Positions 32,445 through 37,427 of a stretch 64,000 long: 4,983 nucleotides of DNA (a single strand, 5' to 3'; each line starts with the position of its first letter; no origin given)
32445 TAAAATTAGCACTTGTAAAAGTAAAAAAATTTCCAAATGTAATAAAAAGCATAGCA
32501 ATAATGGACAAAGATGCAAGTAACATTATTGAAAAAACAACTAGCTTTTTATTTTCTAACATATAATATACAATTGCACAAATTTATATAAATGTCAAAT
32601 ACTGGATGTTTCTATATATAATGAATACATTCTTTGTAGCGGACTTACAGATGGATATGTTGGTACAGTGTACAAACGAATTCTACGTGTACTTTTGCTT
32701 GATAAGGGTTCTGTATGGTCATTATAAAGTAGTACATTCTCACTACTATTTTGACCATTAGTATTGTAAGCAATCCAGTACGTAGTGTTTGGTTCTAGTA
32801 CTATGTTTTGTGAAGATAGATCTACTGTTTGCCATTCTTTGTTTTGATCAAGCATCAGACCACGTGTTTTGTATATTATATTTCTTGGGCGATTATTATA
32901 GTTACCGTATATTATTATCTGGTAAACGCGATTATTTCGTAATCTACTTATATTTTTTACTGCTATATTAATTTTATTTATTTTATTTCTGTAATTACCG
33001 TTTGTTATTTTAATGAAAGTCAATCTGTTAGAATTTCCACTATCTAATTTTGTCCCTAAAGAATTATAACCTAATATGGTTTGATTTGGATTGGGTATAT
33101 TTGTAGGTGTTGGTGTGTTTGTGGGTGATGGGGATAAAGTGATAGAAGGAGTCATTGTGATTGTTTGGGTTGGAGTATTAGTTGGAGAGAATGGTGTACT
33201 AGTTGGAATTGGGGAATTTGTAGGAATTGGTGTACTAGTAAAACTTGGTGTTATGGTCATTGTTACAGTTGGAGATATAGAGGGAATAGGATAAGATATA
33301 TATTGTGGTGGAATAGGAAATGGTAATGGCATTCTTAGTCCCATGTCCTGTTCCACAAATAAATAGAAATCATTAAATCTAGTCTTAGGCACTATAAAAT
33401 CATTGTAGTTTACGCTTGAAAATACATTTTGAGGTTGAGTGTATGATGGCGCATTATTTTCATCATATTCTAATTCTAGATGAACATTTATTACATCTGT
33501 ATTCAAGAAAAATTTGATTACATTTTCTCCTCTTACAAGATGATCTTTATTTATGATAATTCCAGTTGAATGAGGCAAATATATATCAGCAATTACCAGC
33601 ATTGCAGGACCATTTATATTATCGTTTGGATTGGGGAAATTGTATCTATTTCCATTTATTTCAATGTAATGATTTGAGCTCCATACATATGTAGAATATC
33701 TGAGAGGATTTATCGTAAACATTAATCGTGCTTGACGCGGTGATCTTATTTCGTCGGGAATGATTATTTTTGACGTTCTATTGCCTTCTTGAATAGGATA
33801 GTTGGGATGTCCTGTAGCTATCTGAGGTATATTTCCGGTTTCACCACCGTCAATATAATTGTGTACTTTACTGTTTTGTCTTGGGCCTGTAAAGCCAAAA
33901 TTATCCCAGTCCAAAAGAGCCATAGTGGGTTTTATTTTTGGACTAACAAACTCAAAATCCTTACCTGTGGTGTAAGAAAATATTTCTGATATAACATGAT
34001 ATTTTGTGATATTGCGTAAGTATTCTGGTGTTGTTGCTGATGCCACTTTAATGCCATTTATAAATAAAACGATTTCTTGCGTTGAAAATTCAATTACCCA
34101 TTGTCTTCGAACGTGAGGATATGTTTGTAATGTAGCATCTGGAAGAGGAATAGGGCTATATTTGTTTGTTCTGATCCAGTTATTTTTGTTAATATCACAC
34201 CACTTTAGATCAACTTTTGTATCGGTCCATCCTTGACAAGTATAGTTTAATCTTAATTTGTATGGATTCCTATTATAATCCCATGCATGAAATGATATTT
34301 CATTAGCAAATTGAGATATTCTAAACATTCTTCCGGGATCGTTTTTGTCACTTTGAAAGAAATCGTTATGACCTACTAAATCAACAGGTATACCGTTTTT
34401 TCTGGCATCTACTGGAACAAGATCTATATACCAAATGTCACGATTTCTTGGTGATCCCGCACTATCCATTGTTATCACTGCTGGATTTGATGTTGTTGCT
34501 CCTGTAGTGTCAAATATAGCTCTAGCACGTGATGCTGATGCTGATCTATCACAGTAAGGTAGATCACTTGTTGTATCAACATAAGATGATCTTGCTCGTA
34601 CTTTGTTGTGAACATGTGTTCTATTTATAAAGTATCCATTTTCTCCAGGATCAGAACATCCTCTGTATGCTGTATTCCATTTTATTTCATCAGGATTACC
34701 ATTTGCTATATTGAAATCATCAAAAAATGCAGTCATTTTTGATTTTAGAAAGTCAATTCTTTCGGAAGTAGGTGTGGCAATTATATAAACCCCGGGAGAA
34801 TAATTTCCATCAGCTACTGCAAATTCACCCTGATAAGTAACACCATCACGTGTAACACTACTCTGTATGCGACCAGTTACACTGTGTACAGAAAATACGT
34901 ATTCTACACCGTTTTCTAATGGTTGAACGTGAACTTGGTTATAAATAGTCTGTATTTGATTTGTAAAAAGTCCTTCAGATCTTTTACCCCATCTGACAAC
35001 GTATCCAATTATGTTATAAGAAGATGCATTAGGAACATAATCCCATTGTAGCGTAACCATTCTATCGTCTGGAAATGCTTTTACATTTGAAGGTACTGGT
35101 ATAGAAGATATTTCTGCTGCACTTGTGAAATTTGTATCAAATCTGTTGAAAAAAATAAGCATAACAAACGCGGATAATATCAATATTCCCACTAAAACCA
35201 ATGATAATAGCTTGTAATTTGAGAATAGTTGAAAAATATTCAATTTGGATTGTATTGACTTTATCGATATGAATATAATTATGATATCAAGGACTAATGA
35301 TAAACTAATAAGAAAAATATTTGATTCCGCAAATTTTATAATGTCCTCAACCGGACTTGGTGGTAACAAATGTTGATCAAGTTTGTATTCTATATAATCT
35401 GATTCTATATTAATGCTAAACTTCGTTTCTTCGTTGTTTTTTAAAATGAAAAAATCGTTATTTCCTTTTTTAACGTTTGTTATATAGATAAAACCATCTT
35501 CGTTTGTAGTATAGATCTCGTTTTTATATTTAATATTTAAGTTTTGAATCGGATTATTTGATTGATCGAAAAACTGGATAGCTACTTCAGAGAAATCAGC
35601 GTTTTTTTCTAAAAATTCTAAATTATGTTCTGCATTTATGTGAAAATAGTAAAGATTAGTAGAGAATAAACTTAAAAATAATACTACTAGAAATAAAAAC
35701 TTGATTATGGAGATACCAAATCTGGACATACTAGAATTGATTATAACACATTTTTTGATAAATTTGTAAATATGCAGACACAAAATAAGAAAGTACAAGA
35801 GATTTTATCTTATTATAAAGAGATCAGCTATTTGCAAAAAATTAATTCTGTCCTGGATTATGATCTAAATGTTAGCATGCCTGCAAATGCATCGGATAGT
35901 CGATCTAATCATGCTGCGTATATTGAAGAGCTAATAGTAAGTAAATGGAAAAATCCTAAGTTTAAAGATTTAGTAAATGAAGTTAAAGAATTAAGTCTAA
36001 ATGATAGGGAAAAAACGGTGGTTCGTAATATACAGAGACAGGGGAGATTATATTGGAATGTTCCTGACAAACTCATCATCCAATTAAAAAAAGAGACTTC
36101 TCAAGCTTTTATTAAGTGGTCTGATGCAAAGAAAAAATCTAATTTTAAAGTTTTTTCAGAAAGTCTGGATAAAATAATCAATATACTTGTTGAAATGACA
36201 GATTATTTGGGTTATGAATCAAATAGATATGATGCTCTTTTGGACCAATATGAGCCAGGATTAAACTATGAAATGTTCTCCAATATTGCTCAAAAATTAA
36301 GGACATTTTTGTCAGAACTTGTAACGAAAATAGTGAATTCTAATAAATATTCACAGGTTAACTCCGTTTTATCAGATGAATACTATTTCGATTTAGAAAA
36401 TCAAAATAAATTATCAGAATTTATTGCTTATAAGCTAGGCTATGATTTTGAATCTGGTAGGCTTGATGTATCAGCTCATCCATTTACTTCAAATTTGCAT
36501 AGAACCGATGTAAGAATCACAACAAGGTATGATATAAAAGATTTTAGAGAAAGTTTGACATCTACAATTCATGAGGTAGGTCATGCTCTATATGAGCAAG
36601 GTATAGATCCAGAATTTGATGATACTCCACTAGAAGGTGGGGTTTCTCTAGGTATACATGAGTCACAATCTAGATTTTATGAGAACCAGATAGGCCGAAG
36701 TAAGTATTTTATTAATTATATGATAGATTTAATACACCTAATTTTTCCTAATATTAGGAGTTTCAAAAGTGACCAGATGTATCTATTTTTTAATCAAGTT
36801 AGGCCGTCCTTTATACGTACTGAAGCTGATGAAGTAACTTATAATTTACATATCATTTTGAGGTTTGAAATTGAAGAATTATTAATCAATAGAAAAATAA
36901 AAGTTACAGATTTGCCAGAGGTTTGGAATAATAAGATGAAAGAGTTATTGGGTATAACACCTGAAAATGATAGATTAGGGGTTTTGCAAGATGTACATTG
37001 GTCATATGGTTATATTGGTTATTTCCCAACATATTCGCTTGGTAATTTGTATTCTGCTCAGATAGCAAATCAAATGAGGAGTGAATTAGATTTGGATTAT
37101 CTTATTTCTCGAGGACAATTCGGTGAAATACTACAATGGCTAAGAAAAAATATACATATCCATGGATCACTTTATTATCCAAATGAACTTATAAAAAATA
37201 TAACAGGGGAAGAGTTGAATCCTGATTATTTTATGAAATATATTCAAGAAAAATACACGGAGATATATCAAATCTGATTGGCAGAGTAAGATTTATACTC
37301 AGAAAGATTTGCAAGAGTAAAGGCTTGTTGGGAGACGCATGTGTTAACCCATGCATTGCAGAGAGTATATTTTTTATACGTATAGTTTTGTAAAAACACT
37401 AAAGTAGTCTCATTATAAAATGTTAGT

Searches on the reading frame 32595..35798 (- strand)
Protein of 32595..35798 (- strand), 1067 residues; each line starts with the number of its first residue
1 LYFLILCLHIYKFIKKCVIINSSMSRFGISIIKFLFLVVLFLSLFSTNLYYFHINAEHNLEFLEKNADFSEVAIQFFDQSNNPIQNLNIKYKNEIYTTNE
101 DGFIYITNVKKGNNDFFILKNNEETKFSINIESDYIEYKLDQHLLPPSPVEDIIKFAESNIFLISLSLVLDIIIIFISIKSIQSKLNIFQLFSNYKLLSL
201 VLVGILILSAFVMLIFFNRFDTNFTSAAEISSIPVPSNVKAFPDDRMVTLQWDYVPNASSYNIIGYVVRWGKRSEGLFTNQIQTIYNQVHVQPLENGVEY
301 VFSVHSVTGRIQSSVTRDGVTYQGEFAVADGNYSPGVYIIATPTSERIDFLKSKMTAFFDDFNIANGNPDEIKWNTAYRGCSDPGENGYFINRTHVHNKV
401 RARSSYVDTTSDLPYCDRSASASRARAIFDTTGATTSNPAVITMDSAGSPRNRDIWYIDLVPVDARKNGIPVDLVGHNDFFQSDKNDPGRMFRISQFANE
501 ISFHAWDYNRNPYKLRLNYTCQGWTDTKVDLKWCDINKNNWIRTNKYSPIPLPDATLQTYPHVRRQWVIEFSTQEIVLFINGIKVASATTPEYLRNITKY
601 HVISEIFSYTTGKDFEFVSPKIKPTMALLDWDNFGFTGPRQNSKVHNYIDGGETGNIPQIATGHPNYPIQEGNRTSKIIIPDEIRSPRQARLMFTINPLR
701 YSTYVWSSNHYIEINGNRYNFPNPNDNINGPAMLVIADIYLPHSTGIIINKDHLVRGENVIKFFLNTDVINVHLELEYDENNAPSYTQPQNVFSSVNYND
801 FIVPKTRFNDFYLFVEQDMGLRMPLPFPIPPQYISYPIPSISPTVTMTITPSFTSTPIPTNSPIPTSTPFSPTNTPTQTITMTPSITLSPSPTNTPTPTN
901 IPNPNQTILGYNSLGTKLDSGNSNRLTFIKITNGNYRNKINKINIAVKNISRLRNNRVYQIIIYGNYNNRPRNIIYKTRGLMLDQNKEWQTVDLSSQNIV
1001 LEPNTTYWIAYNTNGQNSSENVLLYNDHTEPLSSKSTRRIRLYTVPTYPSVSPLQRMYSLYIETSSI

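Call 12: search_protein_families(library=pfam, max_evalue=0.001, proteins=[window:32595-35798:-])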
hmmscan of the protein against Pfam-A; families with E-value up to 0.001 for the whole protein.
window:32595-35798:- (1067 aa): 1 family
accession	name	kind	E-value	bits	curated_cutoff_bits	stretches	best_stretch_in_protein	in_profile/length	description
PF00041.27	fn3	-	1.1e-05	26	25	1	236-310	3-72/84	Fibronectin type III domain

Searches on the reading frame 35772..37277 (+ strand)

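Call 12: search_protein_families(library=pfam, max_evalue=0.001, proteins=[window:35772-37277:+])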
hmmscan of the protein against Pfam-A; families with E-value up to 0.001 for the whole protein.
window:35772-37277:+ (501 aa): 1 family
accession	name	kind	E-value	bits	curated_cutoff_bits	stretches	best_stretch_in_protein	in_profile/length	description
PF02074.21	Peptidase_M32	-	1.5e-166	555.3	25.1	1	12-495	3-489/489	Carboxypeptidase Taq (M32) metallopeptidase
